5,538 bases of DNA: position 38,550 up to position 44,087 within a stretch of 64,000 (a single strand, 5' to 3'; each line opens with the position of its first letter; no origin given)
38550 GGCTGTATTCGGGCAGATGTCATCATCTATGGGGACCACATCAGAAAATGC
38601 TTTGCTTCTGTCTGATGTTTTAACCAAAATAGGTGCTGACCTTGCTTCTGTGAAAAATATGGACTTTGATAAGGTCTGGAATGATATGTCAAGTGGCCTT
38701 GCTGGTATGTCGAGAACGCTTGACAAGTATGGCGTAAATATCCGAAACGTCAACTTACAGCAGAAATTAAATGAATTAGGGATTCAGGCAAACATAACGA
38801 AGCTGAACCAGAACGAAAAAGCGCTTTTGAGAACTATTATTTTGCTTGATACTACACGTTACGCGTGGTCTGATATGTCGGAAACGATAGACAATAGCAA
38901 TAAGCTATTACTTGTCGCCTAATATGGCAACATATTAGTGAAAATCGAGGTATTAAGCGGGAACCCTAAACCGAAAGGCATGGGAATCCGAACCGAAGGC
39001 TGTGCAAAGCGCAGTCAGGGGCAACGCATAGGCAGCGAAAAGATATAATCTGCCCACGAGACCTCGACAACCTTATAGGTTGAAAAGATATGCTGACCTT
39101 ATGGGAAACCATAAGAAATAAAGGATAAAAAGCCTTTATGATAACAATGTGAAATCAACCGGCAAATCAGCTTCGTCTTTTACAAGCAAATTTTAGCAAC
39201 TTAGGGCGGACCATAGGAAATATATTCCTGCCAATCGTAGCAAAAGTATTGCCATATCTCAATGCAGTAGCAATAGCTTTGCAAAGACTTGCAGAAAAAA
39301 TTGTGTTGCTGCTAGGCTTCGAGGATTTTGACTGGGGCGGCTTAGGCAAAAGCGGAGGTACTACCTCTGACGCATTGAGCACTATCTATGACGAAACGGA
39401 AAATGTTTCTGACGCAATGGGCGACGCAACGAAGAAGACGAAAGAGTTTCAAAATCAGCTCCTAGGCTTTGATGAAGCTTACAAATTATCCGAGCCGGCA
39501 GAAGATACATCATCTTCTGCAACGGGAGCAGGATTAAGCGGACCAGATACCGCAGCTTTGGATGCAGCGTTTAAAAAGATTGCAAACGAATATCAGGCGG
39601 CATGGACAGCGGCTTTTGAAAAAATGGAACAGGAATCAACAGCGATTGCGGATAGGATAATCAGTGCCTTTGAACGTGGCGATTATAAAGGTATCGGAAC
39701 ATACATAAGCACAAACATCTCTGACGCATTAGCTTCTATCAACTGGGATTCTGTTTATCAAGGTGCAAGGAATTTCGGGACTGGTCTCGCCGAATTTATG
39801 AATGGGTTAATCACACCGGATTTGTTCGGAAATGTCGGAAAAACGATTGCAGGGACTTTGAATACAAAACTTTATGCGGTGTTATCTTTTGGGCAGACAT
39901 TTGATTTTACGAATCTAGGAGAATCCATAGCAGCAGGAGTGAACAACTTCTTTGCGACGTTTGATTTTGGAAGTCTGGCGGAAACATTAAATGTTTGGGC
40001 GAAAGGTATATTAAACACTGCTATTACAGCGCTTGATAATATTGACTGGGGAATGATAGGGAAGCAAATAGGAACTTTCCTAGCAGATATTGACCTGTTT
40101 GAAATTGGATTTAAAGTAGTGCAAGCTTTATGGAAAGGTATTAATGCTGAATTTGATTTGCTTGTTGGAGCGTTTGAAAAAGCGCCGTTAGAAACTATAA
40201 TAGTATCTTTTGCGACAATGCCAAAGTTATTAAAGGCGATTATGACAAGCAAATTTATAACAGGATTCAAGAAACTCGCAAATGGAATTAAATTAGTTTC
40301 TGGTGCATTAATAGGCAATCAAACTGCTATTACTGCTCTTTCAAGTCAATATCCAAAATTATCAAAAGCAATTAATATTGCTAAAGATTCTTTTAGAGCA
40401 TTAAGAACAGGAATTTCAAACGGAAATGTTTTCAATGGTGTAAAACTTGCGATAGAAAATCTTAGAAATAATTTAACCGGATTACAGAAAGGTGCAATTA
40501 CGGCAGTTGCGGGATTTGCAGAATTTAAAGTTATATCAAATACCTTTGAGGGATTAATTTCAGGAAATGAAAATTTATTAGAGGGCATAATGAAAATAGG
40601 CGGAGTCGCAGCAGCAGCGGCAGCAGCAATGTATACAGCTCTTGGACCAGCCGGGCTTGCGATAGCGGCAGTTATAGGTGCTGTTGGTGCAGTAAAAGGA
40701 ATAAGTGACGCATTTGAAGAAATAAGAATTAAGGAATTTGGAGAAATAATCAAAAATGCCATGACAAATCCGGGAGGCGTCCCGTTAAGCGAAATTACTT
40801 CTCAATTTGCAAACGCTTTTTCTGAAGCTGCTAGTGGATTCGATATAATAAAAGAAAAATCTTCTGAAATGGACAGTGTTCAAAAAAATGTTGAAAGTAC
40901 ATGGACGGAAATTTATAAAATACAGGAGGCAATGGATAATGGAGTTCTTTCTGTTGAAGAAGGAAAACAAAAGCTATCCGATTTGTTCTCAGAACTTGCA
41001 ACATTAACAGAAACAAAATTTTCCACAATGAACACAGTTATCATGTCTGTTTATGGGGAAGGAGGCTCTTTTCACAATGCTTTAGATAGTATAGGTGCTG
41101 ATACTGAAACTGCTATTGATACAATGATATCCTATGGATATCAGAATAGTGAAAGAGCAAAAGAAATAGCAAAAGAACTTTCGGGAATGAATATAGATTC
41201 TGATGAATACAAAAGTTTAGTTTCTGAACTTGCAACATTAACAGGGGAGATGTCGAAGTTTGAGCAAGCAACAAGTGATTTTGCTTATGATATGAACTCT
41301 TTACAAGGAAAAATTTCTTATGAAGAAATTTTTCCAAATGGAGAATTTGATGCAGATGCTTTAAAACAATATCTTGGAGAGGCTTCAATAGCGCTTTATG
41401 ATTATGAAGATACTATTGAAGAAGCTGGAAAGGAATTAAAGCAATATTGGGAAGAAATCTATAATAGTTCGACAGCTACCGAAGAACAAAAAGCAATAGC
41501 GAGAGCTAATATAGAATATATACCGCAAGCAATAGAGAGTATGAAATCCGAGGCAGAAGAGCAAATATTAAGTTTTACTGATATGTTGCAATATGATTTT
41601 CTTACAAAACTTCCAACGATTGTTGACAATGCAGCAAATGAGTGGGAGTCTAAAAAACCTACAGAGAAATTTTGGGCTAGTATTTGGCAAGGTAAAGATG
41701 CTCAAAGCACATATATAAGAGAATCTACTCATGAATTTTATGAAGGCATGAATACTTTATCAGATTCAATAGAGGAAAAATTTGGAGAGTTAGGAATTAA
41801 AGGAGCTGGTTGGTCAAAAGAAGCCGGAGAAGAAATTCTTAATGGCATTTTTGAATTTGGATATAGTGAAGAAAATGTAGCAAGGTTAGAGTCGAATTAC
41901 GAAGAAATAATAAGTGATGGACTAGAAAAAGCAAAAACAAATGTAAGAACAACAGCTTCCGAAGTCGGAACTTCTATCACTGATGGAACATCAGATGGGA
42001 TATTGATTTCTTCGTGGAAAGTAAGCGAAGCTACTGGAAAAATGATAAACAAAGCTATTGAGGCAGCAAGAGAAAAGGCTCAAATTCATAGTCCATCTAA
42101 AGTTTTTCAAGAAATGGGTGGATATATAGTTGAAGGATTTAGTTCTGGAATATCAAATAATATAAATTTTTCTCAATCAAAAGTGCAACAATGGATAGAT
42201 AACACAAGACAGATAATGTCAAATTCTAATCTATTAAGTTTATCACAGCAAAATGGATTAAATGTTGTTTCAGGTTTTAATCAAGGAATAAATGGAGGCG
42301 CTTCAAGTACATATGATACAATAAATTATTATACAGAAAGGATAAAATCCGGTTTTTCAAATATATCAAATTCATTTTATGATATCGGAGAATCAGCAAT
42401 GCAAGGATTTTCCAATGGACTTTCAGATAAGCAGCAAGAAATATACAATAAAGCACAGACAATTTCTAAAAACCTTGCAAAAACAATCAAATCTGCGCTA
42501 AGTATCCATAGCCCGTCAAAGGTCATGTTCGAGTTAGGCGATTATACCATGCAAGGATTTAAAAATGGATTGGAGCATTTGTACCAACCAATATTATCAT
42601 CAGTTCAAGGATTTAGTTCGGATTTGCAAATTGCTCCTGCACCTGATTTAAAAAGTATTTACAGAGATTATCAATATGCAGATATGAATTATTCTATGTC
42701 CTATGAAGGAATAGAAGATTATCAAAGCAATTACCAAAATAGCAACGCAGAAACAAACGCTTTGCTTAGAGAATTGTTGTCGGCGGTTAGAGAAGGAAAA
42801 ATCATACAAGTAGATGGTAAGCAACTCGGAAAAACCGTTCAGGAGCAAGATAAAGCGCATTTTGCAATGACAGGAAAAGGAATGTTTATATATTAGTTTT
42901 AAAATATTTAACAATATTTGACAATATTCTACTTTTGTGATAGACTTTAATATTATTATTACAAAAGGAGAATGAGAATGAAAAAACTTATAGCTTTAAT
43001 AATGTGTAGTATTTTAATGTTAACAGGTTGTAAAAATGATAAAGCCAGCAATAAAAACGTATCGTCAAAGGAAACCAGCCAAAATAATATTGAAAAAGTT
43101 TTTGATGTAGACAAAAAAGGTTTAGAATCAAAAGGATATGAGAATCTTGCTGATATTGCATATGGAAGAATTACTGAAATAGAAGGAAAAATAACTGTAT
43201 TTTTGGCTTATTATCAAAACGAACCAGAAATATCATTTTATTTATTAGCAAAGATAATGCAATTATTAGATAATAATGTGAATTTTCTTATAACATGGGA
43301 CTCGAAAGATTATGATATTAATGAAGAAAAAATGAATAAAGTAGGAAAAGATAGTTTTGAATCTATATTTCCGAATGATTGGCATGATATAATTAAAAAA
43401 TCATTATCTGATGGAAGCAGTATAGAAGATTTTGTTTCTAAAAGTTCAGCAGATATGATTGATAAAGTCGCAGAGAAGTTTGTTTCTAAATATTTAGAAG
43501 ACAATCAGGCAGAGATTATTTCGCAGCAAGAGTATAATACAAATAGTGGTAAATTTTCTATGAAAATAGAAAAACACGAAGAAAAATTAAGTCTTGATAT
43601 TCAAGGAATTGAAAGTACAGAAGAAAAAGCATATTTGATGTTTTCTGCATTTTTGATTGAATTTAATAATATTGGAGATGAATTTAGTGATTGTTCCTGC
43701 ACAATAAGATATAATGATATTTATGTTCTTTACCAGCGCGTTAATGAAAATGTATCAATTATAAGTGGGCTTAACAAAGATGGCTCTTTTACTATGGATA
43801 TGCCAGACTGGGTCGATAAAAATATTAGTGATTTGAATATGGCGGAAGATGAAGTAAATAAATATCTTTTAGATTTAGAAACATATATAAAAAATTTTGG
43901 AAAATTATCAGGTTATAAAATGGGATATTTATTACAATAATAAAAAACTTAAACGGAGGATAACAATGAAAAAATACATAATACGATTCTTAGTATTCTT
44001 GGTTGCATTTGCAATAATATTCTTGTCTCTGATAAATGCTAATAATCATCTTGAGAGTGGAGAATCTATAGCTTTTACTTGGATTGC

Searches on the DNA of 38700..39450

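Call 90: search_rna_families(source=window, start=38700, end=39450, threshold=evalue, max_evalue=1)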
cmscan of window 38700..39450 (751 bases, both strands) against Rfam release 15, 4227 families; matches with E-value up to 1: 1.
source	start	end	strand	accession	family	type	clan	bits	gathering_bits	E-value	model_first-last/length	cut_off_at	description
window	38897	39115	+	RF00028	Intron_gpI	Intron;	-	32.5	50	2.1e-06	1-253/253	no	Group I catalytic intron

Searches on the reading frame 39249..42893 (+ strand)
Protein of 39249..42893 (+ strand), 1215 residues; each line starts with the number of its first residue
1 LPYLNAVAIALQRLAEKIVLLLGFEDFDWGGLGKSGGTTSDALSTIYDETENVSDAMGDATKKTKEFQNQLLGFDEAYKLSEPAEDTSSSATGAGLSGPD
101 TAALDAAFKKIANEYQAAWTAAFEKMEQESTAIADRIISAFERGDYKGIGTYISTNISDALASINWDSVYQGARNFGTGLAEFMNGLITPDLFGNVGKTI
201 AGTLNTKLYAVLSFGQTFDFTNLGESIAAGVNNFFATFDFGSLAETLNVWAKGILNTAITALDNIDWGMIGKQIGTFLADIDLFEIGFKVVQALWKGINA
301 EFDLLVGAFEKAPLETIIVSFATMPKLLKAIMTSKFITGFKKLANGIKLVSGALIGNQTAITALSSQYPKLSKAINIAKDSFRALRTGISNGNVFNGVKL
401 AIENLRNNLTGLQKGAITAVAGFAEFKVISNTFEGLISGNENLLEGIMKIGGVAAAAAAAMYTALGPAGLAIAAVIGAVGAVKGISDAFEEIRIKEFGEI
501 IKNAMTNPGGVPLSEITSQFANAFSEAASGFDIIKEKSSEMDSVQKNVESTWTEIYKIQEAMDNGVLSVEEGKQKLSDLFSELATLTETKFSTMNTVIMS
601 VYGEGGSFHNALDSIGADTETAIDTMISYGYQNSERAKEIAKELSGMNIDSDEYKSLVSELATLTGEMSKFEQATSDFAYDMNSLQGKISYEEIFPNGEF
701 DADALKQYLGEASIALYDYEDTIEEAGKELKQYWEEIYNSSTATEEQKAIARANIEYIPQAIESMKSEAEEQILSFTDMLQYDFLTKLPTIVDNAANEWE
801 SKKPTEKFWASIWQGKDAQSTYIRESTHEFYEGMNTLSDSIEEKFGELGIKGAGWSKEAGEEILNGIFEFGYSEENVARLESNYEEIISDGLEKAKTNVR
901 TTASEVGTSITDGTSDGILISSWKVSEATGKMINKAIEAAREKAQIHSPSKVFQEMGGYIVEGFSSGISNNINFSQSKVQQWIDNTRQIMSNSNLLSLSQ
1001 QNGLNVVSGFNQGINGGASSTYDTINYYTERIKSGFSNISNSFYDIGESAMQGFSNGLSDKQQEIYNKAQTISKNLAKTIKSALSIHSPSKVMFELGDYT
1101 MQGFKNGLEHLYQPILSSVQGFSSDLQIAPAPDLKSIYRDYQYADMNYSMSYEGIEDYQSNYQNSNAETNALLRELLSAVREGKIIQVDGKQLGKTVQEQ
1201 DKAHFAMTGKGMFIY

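Call 11: search_protein_families(library=phrogs, proteins=[window:39249-42893:+], max_evalue=0.00001)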
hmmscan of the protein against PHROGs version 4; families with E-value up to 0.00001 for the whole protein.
window:39249-42893:+ (1215 aa): 16 families
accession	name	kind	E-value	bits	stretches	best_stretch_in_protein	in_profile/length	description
phrog_1686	-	tail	1.6e-43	149.8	1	248-1139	308-1147/1224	tail length tape measure protein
phrog_1204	-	tail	1.3e-40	140.3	3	981-1193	1227-1453/1483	tail protein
phrog_5493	-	tail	1.8e-35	123.6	2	1001-1199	904-1085/1102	tail length tape measure protein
phrog_1272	-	tail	7e-25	88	1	1030-1110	1425-1506/1606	tail length tape measure protein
phrog_305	-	tail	5.1e-24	86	1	779-1126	548-752/1001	tail length tape measure protein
phrog_5218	-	unknown function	3.6e-23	82.7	3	313-777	555-928/1599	-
phrog_4372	-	tail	1.9e-22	79.6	2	1013-1116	1446-1547/1681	tail length tape measure protein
phrog_25849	-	unknown function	8.9e-22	78.4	1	904-1136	279-484/544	-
phrog_28918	-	unknown function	7.6e-20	71.2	1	2-334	228-582/1445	-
phrog_58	-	tail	9.9e-18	64.9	1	1003-1163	867-1029/1544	tail length tape measure protein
phrog_8462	-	tail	1.7e-12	47.9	0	980-1110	369-520/672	tail length tape measure protein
phrog_1535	-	tail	1e-11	44.8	1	1-627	388-1026/1152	tail length tape measure protein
phrog_26805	-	unknown function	6.3e-09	35.7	0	1011-1112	491-592/697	-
phrog_27817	-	unknown function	9.4e-08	32.9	0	1081-1165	10-94/208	-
phrog_11489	-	unknown function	1.2e-07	31.2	1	957-1109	1305-1449/1717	-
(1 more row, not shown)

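Call 35: find_related_loci(query=window:39249-42893:+, collection=viral_contigs, flank=10000)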
Query window:39249-42893:+ (1215 aa) in viral_contigs; peptide patterns used: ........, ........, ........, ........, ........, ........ (x = any residue, [..] = any of these).
4 stretches matched a pattern, but none encodes a relative of the query by tblastn (E <= 1e-3).

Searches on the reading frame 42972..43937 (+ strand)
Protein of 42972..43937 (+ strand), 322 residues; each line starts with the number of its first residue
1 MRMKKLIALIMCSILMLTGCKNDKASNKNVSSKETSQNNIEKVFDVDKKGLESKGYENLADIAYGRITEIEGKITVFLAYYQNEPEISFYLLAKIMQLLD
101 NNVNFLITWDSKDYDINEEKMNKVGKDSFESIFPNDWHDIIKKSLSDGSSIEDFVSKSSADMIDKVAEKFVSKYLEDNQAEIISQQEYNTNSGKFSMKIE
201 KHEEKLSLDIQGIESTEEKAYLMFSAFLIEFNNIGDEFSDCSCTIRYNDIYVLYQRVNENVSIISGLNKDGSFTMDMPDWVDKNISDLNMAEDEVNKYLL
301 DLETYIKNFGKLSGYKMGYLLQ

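Call 11: search_protein_families(library=phrogs, proteins=[window:42972-43937:+], max_evalue=0.00001)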
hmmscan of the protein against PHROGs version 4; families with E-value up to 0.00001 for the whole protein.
window:42972-43937:+ (322 aa): 0 families

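Call 33: search_protein_families(library=pfam, proteins=[window:42972-43937:+], max_evalue=0.01)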
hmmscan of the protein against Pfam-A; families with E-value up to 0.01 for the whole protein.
window:42972-43937:+ (322 aa): 0 families

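Call 44: search_protein_families(library=phrogs, proteins=[window:42972-43937:+], max_evalue=0.01)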
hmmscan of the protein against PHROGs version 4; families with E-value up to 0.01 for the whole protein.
window:42972-43937:+ (322 aa): 8 families
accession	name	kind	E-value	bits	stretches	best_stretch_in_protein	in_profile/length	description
phrog_19175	-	unknown function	0.0009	20.2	1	3-51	1-48/195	-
phrog_8801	-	unknown function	0.0015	20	1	3-42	1-41/94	-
phrog_8870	-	unknown function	0.0017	19.2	1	3-74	1-81/156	-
phrog_914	-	unknown function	0.0018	19.7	1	4-43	2-40/118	-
phrog_2316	-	unknown function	0.0023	18.8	1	3-74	1-73/191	-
phrog_1119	-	moron, auxiliary metabolic gene and host takeover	0.0025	19.2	1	3-51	1-49/78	Cor superinfection exclusion protein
phrog_21937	-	unknown function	0.0045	17.9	1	3-54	1-50/210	-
phrog_25477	-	unknown function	0.0064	17.8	1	3-40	1-38/162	-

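Call 45: search_protein_families(library=ncbifam, proteins=[window:42972-43937:+], max_evalue=0.01)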
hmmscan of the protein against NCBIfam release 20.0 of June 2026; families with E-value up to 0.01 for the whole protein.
window:42972-43937:+ (322 aa): 5 families
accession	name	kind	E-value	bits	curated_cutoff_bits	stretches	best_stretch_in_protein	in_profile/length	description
NF041428.1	TrsH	subfamily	7.5e-05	22.9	150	1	3-58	1-56/149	TrsH/TraH family protein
NF041193.1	lipo_SP0191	subfamily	0.0006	19.9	75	1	3-42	1-42/190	SP0191 family lipoprotein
NF047408.1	SA0632_fam_LP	equivalog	0.00071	19.2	70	1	3-41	1-42/68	SA0632 family lipoprotein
NF058647.1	lipo_LytA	equivalog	0.0019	18.4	110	1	3-41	1-40/107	acidic lipoprotein LytA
NF052634.1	Riean_0653_fam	subfamily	0.0073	17.2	57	0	3-122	1-118/176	Riean_0653 family protein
